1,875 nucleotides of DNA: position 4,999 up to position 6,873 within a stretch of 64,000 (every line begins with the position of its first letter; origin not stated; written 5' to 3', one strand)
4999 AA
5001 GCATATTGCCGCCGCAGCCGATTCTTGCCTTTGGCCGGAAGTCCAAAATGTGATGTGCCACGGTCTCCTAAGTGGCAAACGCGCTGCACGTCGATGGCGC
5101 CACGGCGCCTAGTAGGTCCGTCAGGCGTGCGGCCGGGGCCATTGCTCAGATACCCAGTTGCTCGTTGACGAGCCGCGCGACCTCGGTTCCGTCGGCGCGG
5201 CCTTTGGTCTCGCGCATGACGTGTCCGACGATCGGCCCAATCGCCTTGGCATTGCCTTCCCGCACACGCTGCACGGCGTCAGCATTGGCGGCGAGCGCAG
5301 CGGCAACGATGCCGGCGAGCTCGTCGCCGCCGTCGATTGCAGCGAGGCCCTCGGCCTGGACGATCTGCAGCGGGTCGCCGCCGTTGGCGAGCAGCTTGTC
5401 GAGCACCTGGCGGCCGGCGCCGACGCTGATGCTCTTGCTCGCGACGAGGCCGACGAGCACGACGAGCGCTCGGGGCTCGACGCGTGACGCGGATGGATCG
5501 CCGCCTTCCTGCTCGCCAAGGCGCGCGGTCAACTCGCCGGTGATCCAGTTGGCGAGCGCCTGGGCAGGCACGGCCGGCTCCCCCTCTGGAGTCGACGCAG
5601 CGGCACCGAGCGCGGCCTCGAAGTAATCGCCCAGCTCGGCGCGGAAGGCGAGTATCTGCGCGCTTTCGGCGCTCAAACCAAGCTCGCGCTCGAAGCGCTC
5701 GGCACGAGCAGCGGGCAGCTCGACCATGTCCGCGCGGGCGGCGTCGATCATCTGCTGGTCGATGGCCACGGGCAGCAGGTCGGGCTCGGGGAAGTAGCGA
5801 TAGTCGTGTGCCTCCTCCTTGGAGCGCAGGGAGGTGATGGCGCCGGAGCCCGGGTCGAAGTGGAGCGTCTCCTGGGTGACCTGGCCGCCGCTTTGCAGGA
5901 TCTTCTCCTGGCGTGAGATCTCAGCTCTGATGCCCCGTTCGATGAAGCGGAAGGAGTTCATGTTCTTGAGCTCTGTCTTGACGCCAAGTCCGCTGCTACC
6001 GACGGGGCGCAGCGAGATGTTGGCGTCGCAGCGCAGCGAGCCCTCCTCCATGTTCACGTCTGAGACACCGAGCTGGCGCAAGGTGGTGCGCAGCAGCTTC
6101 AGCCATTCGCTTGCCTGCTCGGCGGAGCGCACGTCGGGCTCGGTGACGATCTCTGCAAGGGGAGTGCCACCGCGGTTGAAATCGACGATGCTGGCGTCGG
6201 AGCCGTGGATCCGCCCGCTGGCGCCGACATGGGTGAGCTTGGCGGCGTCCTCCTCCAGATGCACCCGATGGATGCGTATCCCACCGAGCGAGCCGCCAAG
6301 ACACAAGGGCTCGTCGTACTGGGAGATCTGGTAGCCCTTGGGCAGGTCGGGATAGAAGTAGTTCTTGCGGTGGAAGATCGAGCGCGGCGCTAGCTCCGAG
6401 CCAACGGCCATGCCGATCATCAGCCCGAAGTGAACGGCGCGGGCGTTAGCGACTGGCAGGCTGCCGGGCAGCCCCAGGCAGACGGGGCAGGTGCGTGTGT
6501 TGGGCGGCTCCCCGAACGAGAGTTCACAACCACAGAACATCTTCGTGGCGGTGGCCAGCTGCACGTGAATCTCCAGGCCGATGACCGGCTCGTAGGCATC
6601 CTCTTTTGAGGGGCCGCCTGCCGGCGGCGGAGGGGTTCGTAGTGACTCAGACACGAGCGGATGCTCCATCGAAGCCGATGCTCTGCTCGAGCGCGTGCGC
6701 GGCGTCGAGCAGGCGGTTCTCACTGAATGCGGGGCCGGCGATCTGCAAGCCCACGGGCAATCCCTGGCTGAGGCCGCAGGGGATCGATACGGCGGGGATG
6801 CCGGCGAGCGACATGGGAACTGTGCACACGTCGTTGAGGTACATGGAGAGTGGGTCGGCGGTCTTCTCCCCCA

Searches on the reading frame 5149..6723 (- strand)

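Call 13: search_protein_families(library=pfam, proteins=[window:5149-6723:-])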
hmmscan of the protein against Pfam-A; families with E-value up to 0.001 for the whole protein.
window:5149-6723:- (525 aa): 3 families
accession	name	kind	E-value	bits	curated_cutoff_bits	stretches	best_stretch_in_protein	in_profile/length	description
PF02934.20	GatB_N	-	6.5e-107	357.3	23.4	1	47-326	2-276/277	GatB/GatE catalytic domain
PF02637.23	GatB_Yqey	-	1.9e-31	109.4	27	1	387-523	13-148/148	GatB domain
PF09424.15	YqeY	-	0.00035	21.1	27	1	481-523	101-143/143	Yqey-like protein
